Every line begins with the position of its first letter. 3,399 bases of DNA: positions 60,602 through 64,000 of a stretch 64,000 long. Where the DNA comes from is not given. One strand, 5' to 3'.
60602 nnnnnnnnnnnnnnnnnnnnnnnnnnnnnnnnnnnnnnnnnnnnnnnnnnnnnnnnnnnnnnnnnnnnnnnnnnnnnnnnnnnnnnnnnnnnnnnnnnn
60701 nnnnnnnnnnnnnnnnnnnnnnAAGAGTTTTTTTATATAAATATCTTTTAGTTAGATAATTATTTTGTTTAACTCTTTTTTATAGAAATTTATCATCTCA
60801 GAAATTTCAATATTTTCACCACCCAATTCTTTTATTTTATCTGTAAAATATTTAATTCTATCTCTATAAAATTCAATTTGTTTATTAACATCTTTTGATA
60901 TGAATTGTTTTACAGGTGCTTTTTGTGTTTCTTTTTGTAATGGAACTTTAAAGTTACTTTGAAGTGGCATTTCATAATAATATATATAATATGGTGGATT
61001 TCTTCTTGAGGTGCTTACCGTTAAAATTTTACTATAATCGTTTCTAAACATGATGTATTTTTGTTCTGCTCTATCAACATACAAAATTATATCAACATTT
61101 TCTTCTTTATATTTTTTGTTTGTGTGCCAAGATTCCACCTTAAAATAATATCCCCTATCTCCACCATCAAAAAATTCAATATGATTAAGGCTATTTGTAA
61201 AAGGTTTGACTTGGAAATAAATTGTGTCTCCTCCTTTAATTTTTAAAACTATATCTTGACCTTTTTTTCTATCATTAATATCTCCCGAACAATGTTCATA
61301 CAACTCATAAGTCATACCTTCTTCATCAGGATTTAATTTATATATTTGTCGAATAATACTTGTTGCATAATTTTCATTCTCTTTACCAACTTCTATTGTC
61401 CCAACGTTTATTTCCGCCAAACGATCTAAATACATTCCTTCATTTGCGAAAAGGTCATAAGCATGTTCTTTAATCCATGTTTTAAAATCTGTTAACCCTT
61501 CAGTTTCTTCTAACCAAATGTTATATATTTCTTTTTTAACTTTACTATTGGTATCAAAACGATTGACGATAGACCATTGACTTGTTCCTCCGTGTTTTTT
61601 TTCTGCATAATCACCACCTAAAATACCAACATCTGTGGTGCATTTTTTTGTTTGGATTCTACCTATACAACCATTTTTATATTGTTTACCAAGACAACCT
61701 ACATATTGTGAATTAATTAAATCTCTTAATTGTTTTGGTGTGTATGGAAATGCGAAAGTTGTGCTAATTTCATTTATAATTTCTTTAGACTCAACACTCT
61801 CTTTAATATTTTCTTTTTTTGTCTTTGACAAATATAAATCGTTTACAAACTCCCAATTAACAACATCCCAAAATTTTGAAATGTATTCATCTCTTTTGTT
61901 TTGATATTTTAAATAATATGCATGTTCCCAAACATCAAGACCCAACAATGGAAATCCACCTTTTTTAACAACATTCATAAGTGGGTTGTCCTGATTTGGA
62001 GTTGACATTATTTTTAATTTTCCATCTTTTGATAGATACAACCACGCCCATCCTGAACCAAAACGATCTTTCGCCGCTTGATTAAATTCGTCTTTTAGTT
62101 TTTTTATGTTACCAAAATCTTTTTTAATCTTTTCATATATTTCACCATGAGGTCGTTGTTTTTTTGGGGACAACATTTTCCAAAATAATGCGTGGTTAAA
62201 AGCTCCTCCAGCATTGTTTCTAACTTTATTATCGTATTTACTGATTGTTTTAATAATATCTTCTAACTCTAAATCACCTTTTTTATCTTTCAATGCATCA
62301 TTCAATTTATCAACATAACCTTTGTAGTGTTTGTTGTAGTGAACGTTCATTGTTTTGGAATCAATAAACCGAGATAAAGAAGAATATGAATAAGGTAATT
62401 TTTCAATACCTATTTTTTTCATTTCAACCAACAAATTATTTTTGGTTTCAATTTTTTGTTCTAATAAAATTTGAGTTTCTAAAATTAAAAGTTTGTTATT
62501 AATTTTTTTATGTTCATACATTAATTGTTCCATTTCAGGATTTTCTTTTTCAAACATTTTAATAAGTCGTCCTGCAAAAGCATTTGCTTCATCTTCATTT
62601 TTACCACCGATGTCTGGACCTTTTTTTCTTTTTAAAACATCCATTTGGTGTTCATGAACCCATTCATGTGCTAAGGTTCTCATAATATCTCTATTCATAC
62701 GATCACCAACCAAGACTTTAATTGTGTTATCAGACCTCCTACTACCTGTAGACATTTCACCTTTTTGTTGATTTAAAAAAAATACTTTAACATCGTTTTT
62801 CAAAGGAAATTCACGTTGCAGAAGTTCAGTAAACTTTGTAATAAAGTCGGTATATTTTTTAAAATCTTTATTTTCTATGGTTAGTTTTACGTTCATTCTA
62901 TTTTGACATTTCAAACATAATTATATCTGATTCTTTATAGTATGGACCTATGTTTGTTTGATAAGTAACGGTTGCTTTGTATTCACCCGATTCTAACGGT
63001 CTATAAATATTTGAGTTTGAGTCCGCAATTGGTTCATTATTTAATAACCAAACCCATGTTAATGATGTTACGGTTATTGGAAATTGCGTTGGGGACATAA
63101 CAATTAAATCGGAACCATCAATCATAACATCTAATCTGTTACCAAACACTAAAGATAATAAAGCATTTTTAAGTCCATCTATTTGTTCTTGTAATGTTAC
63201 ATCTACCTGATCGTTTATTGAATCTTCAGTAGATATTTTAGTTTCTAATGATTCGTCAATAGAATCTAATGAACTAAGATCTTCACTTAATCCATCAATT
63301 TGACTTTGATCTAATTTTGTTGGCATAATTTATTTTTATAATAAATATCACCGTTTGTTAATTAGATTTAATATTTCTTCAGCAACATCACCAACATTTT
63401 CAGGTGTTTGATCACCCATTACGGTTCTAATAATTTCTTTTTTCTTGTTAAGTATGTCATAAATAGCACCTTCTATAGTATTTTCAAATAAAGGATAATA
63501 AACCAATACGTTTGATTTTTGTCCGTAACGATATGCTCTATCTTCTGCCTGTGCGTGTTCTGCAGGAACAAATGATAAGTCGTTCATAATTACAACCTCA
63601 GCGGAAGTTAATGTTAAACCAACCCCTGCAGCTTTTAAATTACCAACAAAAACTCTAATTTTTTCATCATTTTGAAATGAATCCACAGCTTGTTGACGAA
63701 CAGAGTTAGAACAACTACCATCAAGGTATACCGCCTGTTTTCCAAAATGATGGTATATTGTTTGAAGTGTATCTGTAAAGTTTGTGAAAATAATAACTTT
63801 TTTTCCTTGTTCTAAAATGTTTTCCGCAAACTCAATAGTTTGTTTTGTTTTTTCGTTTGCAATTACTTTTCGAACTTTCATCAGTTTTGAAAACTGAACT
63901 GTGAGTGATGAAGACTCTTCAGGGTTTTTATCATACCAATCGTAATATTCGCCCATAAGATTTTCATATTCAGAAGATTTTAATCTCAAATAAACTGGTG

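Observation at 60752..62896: Metallopeptidase-like / Mn-SOD / nuclease-like triple fusion, possibly a head-packaged polyprotein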

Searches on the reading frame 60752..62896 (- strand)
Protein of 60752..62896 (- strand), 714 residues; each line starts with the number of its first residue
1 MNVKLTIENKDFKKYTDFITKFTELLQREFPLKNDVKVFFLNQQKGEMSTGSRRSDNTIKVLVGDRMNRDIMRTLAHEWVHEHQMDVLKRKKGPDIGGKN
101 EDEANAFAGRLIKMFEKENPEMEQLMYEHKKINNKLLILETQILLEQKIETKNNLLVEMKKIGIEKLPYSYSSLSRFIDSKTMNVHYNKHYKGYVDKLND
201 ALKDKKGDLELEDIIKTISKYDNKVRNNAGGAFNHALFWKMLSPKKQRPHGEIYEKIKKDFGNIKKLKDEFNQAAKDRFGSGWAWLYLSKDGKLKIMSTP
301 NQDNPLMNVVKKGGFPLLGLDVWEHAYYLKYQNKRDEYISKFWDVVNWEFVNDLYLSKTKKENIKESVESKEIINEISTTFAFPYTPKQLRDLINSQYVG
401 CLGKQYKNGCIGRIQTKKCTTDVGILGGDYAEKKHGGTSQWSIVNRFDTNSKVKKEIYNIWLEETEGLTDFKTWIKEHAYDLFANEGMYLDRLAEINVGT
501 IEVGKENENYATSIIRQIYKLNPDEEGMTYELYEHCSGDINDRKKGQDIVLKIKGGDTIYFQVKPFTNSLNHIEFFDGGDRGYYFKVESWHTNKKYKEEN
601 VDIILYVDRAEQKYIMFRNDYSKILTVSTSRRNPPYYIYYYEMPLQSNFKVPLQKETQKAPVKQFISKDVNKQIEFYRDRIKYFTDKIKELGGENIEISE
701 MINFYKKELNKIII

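Call 7: search_dna_similar(query=window:60752-62896:-, collection=phages, mode=protein, max_rows=30)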
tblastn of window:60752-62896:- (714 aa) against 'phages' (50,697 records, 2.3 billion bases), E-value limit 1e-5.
Records with a match: 30; places in all: 30; records where one place covers at least 80% of the query: 0.
Best place of each record, by identity: <60% 30.
By first word of the organism name: Pseudomonas 11; Staphylococcus 4; Bacteriophage 4; Salmonella 3; Enterococcus 2; Acinetobacter 2; Escherichia 1; Listeria 1; Bacillus 1; Vibrio 1.
By host as written in the record: - 11; Pseudomonas aeruginosa PAO1 5; Staphylococcus aureus 4; Pseudomonas aeruginosa 3; Homo sapiens 2; Salmonella enterica subsp. enterica serovar Kentucky 1; Escherichia coli O157:H7 ATCC 43895 1; Enterococcus faecalis 1; and 2 more.
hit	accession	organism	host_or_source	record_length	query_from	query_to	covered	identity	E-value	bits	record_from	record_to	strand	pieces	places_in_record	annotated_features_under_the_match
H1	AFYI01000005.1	Salmonella enterica subsp. enterica serovar Infantis str. ...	Homo sapiens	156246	151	437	40%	38.2%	7e-48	189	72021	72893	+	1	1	superoxide dismutase | MOSC domain protein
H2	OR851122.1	Salmonella phage S.Kent 1-2-1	Salmonella enterica subsp. enterica ...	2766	164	437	38%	39.9%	2e-48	189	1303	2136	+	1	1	record has no annotation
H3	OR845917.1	Escherichia phage ECO95 1-6-1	Escherichia coli O157:H7 ATCC 43895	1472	164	437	38%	39.9%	2e-50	188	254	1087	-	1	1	record has no annotation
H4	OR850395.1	Staphylococcus phage SA 1298 Kay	Staphylococcus aureus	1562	164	355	27%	48.7%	6e-53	196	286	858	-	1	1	record has no annotation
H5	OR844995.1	Staphylococcus phage SA 1306 Kay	Staphylococcus aureus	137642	164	355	27%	48.7%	3e-50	196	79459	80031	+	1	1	record has no annotation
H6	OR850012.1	Staphylococcus phage SA 1298 Kay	Staphylococcus aureus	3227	152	355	29%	45.0%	2e-46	183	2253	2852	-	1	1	record has no annotation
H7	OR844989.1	Staphylococcus phage SA 1306 Kay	Staphylococcus aureus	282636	152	355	29%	45.0%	4e-46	183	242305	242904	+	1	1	record has no annotation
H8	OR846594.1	Enterococcus phage Efs 1-1-1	Enterococcus faecalis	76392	164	358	27%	46.5%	3e-48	190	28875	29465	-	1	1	record has no annotation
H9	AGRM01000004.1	Salmonella enterica subsp. houtenae str. ATCC BAA-1581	Homo sapiens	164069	164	349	26%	48.5%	1e-47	188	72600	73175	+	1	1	superoxide dismutase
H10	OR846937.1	Listeria phage LM 4-11-1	Listeria monocytogenes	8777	164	352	26%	47.4%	8e-47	185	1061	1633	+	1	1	record has no annotation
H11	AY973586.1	Bacillus thuringiensis phage MZTP02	-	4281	156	355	28%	41.9%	2e-41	168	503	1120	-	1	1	manganese superoxide dismutase | unknown (x3)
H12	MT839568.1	Bacteriophage sp.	human fecal samples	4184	155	351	28%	40.0%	8e-40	163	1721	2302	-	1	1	record has no annotation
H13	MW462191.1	Bacteriophage sp.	freshwater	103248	164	355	27%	40.9%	3e-33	144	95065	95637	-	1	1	superoxide dismutase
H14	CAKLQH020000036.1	Acinetobacter phage MD-2021a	not known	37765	159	352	27%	40.1%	2e-33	144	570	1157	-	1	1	sodB: superoxide dismutase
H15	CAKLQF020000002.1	Acinetobacter phage MD-2021a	not known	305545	159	352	27%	40.1%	3e-33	144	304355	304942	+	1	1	sodB: superoxide dismutase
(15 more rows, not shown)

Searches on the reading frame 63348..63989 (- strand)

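Call 6: search_protein_families(library=phrogs, proteins=[window:63348-63989:-], max_evalue=0.01)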
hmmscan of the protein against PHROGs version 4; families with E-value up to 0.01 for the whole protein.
window:63348-63989:- (213 aa): 10 families
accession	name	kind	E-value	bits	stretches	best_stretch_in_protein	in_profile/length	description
phrog_62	-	DNA, RNA and nucleotide metabolism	1.1e-46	160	1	7-205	940-1147/1881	DNA helicase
phrog_29996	-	unknown function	4.6e-23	82.2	1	47-189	1016-1162/1189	-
phrog_23807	-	unknown function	1.2e-08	34.3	1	26-206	487-691/1053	-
phrog_1685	-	unknown function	1.3e-07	30.2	1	103-199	1461-1557/2278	-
phrog_11354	-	unknown function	1.9e-06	28.6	1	106-186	19-100/116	-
phrog_16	-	DNA, RNA and nucleotide metabolism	2.2e-06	27.1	1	47-164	475-596/986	DNA helicase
phrog_5143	-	unknown function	8.6e-06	24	1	50-169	1581-1705/2204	-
phrog_21391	-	DNA, RNA and nucleotide metabolism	3.6e-05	22.1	1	62-158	1359-1457/2021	DNA helicase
phrog_1488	-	unknown function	0.00037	21.4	1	46-133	53-135/177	unknown function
phrog_10691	-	unknown function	0.00092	16.6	1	46-165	2135-2259/3925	-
